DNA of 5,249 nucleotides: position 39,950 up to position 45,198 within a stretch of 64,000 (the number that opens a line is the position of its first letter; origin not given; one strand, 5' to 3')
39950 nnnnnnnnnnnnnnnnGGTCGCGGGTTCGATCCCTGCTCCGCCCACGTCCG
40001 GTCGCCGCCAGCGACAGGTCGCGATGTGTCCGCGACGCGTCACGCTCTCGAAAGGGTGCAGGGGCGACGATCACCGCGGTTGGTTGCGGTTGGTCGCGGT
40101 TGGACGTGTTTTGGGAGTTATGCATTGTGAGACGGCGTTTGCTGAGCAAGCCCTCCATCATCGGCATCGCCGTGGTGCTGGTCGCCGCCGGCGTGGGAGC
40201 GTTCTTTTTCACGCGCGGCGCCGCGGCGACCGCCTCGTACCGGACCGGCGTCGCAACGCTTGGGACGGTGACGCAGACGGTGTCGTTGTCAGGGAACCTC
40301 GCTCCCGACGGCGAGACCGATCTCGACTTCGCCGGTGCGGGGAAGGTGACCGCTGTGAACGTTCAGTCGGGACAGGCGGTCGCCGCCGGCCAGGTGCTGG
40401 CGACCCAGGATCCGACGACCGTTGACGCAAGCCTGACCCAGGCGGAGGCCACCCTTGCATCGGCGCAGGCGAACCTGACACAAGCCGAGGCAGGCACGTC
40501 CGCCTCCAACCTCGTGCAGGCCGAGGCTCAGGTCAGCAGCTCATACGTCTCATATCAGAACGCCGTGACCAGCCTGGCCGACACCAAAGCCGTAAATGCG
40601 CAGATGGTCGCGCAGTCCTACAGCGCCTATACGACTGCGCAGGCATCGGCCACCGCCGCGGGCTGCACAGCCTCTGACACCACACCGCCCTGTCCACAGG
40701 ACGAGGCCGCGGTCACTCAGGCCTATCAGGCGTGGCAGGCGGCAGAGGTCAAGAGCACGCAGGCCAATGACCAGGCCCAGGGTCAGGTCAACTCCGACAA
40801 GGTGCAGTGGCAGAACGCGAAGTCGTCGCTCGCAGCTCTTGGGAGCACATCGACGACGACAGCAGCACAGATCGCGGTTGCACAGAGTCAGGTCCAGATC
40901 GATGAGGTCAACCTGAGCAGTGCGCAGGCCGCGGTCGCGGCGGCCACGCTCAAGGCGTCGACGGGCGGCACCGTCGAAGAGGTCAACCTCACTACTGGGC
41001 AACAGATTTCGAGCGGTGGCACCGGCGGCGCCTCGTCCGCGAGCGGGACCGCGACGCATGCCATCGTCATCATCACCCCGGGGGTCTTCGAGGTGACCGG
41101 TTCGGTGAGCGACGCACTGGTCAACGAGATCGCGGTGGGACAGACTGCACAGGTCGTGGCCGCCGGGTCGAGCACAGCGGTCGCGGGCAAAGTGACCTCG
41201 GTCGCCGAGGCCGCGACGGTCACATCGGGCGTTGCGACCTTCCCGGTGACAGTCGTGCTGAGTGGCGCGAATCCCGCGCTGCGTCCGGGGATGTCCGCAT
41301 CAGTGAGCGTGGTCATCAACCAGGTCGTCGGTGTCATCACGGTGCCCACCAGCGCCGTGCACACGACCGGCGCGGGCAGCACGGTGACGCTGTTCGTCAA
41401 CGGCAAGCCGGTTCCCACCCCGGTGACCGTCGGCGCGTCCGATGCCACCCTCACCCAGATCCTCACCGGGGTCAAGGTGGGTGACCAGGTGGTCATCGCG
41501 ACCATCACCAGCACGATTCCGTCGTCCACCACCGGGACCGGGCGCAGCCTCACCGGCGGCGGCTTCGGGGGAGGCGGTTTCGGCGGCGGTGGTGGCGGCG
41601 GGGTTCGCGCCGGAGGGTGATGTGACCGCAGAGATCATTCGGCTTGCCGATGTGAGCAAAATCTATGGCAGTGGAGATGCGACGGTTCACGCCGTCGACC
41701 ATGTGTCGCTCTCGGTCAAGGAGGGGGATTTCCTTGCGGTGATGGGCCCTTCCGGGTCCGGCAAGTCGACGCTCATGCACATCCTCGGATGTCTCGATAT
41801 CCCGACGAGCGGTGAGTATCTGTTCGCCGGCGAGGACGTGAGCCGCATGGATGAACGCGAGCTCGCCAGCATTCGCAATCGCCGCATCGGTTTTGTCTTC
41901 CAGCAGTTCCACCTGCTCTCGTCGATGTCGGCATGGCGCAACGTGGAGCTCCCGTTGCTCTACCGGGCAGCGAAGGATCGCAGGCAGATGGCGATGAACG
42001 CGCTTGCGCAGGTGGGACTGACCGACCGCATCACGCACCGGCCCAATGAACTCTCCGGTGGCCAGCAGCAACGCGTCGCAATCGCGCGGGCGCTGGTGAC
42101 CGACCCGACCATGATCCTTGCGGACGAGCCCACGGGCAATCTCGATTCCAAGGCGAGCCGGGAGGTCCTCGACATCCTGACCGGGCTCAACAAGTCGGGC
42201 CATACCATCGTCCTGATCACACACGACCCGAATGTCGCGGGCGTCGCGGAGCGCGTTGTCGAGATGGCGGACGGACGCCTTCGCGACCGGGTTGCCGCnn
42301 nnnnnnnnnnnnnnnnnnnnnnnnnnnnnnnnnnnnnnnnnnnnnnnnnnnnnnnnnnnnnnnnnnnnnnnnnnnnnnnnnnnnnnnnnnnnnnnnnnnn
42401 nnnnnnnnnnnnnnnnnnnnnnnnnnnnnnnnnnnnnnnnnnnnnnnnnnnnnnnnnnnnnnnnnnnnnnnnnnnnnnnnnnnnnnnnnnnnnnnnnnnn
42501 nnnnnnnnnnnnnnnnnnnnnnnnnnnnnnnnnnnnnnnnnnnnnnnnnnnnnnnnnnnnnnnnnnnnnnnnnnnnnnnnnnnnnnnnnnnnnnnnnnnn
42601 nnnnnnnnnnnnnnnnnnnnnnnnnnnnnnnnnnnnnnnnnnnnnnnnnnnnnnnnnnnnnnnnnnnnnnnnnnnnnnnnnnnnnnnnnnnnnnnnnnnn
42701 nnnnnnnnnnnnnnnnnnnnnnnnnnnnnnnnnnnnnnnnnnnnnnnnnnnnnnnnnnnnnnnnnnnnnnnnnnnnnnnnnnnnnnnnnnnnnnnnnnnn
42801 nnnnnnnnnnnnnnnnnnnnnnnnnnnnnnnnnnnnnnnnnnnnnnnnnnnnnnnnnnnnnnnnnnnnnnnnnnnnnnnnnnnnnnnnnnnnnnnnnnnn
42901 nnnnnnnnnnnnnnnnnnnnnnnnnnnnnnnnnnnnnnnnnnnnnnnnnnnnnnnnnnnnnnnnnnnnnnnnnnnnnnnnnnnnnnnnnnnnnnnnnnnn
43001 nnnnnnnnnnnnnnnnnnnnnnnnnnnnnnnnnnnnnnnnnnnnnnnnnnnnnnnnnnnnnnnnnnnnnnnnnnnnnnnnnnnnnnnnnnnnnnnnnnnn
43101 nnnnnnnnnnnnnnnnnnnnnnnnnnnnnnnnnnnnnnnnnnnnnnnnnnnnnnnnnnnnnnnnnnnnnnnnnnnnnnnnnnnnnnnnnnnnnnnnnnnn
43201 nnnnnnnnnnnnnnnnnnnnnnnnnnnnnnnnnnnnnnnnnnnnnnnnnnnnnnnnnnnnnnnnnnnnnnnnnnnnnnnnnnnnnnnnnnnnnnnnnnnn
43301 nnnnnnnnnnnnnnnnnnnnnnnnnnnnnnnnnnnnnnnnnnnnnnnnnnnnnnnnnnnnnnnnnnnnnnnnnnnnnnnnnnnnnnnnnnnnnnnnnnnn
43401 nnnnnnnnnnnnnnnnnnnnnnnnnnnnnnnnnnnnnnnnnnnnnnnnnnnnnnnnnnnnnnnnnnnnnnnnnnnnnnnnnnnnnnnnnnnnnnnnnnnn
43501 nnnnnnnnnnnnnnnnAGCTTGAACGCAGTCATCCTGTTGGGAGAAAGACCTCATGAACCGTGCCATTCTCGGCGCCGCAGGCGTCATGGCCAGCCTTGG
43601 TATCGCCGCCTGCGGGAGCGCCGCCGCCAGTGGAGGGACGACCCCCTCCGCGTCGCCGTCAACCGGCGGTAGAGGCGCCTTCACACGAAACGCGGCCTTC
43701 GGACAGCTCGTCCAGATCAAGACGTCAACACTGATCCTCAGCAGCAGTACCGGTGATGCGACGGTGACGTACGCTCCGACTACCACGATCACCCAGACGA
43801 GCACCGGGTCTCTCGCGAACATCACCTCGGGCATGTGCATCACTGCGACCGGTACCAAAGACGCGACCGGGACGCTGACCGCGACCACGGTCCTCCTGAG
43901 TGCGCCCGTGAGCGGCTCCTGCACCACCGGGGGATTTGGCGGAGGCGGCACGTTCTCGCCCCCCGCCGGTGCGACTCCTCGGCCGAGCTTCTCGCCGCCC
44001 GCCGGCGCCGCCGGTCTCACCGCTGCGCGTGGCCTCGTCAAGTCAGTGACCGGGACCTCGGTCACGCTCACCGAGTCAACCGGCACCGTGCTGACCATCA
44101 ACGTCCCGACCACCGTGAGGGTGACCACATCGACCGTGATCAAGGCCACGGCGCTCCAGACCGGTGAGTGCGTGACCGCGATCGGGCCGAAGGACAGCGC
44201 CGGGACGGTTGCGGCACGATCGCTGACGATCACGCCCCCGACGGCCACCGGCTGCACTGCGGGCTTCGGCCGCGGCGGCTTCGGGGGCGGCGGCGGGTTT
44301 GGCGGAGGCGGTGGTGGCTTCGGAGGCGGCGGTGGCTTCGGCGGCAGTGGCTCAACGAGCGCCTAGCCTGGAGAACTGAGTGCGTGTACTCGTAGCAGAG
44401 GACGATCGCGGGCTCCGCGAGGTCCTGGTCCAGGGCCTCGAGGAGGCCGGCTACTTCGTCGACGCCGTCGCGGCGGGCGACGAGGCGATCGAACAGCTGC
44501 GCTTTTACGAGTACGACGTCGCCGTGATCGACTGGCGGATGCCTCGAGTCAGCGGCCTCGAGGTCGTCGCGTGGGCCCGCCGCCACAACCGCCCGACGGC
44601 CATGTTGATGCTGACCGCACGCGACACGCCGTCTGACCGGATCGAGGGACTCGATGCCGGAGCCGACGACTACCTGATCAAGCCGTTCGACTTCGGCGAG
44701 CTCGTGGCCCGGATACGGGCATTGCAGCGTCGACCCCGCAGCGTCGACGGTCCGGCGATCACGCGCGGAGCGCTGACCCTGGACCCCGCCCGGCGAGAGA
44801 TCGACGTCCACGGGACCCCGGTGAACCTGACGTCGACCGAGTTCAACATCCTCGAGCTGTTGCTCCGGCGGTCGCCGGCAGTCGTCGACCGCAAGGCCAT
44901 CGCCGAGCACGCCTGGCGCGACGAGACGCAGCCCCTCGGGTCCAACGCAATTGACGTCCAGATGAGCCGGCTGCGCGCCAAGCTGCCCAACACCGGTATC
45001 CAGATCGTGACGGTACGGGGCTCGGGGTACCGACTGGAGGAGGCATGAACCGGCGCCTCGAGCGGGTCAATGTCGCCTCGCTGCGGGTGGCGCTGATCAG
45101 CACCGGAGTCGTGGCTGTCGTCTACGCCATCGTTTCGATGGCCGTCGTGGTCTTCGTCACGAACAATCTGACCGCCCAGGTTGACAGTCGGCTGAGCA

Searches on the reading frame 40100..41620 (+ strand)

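Call 19: search_protein_families(library=pfam, proteins=[window:40100-41620:+], max_evalue=0.01)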
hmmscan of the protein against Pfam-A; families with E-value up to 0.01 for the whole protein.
window:40100-41620:+ (506 aa): 2 families
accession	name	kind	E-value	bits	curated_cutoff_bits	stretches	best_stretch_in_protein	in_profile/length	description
PF13533.13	Biotin_lipoyl_2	-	4.9e-07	29.9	29.8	1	80-102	8-30/32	Biotin-lipoyl like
PF13437.12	HlyD_3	-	1.5e-06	29.3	22.2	1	283-397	1-106/106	HlyD family secretion protein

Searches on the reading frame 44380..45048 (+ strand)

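Call 19: search_protein_families(library=pfam, proteins=[window:44380-45048:+], max_evalue=0.01)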
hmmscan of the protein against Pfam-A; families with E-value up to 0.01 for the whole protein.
window:44380-45048:+ (222 aa): 3 families
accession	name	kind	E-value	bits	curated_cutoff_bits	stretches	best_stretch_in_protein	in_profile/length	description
PF00072.30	Response_reg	-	3e-28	98.6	30.2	1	3-113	1-111/111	Response regulator receiver domain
PF00486.34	Trans_reg_C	-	1.4e-19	70.4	26.2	1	145-219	1-77/77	Transcriptional regulatory protein, C terminal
PF23198.2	PDE8A_N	-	0.0069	16.7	29.6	0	13-74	23-84/147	PDE8A-like, N-terminal domain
